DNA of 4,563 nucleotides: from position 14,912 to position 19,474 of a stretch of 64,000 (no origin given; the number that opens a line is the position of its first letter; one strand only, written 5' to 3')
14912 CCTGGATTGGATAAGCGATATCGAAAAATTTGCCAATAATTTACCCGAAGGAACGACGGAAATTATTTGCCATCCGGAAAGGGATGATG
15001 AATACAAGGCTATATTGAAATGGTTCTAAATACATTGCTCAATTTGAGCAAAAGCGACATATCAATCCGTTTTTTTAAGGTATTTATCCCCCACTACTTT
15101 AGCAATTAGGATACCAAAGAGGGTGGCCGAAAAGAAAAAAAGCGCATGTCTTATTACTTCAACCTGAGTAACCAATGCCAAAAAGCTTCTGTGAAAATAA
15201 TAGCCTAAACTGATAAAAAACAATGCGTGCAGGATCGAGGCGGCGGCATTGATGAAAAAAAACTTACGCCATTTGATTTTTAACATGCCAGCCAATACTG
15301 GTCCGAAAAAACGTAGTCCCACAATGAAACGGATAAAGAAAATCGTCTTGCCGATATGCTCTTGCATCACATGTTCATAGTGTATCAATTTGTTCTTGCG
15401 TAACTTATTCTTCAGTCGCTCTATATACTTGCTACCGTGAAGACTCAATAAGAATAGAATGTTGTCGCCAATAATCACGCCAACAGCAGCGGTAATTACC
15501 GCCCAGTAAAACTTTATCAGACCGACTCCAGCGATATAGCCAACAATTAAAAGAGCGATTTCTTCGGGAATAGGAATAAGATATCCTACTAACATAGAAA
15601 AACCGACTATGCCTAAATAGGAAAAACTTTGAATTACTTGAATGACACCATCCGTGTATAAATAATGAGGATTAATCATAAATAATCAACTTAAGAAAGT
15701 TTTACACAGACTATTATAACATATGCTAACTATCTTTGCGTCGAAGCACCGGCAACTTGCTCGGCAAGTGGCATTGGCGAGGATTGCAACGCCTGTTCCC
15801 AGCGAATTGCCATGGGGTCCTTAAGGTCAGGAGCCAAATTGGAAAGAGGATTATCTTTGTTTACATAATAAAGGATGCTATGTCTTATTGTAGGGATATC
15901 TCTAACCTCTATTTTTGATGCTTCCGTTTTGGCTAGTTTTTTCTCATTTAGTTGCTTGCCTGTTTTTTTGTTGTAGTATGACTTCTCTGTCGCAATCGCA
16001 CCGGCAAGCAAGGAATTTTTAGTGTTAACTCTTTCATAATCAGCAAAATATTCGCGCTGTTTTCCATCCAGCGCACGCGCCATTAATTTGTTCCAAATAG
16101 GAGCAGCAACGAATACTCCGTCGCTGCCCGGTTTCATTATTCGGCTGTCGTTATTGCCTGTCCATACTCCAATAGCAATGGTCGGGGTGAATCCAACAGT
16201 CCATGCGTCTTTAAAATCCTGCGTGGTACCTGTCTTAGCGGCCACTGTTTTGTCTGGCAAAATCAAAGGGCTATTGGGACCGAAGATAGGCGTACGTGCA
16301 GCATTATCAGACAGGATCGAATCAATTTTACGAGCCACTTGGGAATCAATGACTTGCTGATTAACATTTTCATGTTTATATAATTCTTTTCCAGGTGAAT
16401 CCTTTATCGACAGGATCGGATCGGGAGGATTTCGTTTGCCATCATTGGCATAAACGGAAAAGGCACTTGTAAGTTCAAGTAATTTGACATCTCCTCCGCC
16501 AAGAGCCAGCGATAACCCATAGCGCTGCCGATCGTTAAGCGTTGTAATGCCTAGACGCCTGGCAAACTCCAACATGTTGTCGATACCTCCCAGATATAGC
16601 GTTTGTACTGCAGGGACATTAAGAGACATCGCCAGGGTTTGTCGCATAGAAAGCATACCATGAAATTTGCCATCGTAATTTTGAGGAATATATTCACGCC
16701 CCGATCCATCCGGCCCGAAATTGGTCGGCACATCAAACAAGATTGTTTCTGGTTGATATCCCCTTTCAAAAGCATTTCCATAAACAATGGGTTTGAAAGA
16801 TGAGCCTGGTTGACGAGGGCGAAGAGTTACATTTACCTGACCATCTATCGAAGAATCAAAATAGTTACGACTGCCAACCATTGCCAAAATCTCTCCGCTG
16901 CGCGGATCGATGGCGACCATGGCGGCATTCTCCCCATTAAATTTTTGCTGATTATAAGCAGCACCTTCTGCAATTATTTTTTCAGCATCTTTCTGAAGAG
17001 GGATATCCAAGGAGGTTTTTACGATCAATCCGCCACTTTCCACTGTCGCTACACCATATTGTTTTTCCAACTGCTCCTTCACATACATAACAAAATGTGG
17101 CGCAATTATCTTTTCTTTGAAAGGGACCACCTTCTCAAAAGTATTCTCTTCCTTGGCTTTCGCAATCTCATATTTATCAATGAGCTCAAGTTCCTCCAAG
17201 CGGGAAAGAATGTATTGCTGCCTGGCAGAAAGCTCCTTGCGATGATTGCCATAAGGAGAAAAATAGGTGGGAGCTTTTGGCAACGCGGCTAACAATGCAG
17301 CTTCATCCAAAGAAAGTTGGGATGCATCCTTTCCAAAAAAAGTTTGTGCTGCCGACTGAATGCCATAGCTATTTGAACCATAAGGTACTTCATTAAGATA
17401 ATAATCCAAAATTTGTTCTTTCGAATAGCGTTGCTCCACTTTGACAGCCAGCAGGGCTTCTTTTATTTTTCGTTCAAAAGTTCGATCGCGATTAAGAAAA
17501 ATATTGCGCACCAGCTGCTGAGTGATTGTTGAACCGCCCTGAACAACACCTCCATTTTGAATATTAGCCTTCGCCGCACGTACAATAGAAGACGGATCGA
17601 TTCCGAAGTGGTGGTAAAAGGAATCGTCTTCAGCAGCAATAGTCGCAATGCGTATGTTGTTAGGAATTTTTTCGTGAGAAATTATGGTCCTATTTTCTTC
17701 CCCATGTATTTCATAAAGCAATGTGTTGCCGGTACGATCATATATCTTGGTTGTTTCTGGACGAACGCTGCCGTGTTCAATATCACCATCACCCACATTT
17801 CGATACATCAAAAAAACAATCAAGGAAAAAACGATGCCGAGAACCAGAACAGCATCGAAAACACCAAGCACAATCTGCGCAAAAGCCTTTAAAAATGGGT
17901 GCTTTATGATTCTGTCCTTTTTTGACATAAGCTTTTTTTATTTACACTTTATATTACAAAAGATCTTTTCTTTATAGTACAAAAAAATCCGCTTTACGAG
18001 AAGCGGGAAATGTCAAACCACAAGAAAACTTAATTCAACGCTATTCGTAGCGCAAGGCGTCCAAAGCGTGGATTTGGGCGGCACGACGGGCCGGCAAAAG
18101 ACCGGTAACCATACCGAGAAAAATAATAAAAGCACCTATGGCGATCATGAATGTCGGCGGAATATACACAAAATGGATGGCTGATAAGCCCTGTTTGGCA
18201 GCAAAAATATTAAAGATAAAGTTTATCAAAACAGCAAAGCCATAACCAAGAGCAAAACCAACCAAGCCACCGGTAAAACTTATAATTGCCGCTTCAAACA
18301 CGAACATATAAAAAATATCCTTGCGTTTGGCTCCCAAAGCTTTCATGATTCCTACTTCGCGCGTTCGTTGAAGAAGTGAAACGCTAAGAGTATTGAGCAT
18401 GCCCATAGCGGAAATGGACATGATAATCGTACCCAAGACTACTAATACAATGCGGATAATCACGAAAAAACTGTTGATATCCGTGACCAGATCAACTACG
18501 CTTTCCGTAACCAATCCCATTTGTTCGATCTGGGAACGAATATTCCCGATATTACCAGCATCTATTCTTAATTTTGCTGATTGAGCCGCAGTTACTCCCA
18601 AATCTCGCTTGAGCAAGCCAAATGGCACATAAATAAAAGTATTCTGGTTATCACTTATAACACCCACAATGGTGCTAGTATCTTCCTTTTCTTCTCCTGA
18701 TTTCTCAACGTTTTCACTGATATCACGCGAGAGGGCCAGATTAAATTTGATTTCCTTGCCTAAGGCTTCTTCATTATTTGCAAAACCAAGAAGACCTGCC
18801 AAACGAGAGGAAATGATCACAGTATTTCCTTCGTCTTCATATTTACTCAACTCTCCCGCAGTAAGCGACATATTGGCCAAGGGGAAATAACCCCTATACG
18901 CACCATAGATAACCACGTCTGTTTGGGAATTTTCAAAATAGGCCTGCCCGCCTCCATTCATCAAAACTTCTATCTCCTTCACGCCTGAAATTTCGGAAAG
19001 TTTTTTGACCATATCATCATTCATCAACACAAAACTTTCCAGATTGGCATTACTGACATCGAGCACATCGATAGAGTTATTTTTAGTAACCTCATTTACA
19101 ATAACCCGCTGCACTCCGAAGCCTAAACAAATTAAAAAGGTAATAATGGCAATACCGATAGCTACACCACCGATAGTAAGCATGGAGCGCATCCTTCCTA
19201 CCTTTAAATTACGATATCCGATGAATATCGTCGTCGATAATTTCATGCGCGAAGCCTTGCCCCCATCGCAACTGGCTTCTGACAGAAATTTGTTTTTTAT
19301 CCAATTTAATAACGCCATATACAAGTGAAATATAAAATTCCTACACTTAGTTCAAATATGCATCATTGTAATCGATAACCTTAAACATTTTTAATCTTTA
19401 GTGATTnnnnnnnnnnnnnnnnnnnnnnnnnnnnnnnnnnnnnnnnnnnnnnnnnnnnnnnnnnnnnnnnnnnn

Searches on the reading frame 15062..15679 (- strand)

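Call 55: search_protein_families(library=pfam, proteins=[window:15062-15679:-], max_evalue=0.0001)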
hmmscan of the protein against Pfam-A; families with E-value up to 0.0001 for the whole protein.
window:15062-15679:- (205 aa): 1 family
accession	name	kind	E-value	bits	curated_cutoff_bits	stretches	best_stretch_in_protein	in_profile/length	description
PF09335.16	VTT_dom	-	9.9e-15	55.5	33.9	1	37-160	1-122/123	VTT domain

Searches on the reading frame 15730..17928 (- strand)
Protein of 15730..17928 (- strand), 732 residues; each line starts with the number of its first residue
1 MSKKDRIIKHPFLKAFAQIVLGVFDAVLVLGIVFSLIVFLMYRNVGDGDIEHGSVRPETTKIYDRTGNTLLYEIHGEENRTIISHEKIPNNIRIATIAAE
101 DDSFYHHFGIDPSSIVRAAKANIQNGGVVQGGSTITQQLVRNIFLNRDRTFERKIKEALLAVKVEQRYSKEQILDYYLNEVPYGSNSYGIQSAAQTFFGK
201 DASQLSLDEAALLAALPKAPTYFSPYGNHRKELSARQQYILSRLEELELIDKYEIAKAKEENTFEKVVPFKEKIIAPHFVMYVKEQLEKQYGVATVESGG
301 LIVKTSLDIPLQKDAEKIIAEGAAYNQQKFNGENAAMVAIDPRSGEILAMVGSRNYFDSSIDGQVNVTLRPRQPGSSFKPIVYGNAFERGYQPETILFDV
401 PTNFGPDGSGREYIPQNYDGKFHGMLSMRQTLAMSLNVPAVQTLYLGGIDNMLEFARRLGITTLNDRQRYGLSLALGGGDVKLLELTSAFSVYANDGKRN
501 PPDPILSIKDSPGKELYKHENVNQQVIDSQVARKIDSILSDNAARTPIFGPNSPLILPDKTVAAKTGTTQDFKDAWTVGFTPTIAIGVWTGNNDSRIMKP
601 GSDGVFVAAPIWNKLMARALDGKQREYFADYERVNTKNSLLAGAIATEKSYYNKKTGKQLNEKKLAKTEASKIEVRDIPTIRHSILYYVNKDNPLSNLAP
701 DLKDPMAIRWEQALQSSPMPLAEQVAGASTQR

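Call 55: search_protein_families(library=pfam, proteins=[window:15730-17928:-], max_evalue=0.0001)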
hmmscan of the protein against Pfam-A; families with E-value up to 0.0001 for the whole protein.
window:15730-17928:- (732 aa): 2 families
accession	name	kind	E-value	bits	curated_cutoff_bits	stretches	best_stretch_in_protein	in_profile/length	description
PF00912.28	Transgly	-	3.2e-64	216.1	27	1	70-244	4-177/178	Transglycosylase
PF00905.27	Transpeptidase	-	1.1e-24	87.6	22.1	1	336-616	2-298/299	Penicillin binding protein transpeptidase domain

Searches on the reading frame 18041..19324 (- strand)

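Call 55: search_protein_families(library=pfam, proteins=[window:18041-19324:-], max_evalue=0.0001)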
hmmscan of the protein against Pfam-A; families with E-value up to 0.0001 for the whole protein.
window:18041-19324:- (427 aa): 2 families
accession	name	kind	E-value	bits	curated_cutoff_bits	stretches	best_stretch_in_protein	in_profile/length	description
PF02687.27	FtsX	-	1.9e-20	73.5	25.5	1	296-418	2-118/120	FtsX-like permease C-terminal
PF12704.14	MacB_PCD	-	1.1e-17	65.4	27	1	47-242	1-180/207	MacB-like periplasmic core domain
